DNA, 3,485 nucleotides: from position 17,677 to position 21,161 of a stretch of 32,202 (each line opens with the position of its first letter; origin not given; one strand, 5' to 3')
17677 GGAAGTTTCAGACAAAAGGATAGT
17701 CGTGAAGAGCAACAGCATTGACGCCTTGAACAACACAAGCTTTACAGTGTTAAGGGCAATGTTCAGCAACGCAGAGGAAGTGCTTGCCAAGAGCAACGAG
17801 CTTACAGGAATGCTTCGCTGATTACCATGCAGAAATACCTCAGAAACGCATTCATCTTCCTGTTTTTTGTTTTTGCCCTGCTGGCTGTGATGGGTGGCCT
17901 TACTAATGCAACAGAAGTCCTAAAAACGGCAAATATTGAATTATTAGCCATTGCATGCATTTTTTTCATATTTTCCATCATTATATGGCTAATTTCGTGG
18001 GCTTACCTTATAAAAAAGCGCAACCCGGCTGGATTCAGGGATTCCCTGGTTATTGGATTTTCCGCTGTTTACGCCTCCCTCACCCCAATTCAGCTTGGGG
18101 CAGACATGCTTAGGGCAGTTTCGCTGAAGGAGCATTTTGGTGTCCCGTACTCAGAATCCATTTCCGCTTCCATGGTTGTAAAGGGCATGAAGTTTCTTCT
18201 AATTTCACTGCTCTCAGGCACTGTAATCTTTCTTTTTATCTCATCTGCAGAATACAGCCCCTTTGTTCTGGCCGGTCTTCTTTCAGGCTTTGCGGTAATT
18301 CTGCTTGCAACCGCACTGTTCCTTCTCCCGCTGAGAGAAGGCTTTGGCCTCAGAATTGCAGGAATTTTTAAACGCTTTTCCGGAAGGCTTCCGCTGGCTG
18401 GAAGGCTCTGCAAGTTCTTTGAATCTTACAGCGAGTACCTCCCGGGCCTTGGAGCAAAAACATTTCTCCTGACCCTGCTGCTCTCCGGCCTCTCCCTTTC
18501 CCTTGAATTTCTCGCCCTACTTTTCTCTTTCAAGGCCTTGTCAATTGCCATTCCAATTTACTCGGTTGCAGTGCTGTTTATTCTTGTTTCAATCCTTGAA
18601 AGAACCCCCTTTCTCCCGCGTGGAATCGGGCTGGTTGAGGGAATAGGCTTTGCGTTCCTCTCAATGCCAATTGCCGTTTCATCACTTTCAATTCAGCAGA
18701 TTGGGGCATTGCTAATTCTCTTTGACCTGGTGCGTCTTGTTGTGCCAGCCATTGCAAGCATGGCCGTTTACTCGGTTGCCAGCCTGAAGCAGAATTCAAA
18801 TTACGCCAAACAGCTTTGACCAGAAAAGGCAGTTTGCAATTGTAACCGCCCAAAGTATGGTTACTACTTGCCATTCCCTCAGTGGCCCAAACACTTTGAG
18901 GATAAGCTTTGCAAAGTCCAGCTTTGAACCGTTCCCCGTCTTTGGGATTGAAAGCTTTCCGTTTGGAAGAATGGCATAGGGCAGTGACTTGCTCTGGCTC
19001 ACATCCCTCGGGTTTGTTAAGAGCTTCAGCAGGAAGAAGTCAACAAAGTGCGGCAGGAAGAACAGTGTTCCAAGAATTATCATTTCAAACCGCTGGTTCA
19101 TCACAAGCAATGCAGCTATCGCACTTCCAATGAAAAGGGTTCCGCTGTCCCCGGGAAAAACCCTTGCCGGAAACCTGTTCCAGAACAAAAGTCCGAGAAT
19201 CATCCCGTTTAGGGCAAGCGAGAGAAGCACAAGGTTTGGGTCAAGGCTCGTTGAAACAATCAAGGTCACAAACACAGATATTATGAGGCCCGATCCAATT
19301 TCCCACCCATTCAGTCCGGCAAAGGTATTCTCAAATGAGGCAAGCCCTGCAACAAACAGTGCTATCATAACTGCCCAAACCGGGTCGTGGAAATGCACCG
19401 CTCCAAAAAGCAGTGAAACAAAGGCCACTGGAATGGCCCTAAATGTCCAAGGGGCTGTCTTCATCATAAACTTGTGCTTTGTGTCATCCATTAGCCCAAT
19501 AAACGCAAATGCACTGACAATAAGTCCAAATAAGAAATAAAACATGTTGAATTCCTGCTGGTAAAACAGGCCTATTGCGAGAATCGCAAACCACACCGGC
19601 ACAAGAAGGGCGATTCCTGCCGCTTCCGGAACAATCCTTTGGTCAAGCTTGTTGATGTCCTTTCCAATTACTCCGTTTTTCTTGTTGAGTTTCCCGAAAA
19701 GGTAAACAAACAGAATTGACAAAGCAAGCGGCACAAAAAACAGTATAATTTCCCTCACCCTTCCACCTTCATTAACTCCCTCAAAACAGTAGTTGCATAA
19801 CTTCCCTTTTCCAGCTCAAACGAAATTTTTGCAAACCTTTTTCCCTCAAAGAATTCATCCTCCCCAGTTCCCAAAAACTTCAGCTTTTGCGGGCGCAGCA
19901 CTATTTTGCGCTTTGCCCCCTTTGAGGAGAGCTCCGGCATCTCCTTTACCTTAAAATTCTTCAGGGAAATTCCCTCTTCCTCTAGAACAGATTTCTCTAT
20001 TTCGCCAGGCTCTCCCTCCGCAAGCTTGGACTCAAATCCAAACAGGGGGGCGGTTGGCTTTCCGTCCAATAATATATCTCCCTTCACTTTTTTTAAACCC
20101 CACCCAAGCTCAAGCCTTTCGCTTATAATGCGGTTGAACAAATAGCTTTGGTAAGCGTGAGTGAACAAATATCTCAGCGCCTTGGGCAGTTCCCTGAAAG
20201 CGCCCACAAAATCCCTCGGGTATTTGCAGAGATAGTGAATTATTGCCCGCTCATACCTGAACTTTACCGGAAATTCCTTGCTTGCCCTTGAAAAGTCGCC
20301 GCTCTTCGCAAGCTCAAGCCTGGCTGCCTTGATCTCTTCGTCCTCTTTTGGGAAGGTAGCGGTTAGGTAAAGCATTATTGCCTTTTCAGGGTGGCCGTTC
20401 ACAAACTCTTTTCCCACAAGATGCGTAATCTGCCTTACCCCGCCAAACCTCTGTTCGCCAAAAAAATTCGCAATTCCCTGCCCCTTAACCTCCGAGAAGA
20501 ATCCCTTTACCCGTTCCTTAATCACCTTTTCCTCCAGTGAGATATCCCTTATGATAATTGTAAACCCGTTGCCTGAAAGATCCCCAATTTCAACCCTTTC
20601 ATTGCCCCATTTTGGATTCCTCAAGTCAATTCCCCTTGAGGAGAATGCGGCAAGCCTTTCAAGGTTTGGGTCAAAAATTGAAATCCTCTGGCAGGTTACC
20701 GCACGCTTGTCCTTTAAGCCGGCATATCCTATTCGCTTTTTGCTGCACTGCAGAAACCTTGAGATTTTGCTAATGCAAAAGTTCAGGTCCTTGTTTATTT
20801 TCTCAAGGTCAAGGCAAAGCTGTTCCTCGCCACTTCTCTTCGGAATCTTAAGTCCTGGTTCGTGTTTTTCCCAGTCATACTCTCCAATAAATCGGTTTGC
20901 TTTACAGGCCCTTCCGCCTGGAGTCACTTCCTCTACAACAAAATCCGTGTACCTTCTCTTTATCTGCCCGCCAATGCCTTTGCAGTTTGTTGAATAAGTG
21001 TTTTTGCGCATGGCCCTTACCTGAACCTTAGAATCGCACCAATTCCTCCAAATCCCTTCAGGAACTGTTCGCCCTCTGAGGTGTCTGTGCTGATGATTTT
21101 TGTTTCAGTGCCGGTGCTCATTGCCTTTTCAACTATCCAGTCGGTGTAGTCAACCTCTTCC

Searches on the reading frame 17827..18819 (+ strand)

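Call 17: search_protein_families(library=pfam, proteins=[window:17827-18819:+], max_evalue=0.00001)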
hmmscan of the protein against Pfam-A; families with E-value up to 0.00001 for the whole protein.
window:17827-18819:+ (330 aa): 1 family
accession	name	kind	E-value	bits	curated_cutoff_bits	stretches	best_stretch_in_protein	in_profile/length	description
PF03706.18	LPG_synthase_TM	-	9.5e-22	78.2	33.4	1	14-310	7-301/302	Lysylphosphatidylglycerol synthase TM region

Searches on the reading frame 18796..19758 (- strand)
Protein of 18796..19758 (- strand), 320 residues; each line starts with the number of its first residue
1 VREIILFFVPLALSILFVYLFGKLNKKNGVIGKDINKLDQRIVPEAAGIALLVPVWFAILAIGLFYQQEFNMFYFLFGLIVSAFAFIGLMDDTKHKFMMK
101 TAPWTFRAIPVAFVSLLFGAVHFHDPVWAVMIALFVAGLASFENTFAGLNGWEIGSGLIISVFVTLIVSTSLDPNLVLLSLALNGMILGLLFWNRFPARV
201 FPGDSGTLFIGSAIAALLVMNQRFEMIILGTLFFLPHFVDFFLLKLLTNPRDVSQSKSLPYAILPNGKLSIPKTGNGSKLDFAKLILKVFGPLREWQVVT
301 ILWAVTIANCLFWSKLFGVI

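Call 17: search_protein_families(library=pfam, proteins=[window:18796-19758:-], max_evalue=0.00001)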
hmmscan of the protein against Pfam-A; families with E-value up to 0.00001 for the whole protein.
window:18796-19758:- (320 aa): 1 family
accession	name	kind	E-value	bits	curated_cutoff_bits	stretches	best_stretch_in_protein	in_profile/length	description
PF00953.26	Glycos_transf_4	-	1.2e-18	68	27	1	77-220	4-158/160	Glycosyl transferase family 4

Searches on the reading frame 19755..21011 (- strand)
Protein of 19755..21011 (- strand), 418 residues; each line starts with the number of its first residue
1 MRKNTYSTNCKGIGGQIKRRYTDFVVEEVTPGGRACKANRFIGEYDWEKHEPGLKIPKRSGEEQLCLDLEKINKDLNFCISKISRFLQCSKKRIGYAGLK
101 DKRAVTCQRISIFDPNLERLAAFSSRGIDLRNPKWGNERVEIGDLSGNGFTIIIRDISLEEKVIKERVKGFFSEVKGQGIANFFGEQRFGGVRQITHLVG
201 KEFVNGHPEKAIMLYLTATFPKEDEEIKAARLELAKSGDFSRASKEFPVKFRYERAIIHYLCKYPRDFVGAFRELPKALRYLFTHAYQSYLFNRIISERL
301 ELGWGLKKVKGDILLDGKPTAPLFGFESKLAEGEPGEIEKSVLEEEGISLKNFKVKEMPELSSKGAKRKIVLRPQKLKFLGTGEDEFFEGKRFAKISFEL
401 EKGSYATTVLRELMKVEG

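Call 17: search_protein_families(library=pfam, proteins=[window:19755-21011:-], max_evalue=0.00001)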
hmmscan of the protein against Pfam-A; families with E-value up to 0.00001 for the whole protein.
window:19755-21011:- (418 aa): 1 family
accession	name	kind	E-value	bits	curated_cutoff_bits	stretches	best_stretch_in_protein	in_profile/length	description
PF01142.23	TruD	-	8.6e-116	387.6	27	2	4-315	5-297/412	tRNA pseudouridine synthase D (TruD)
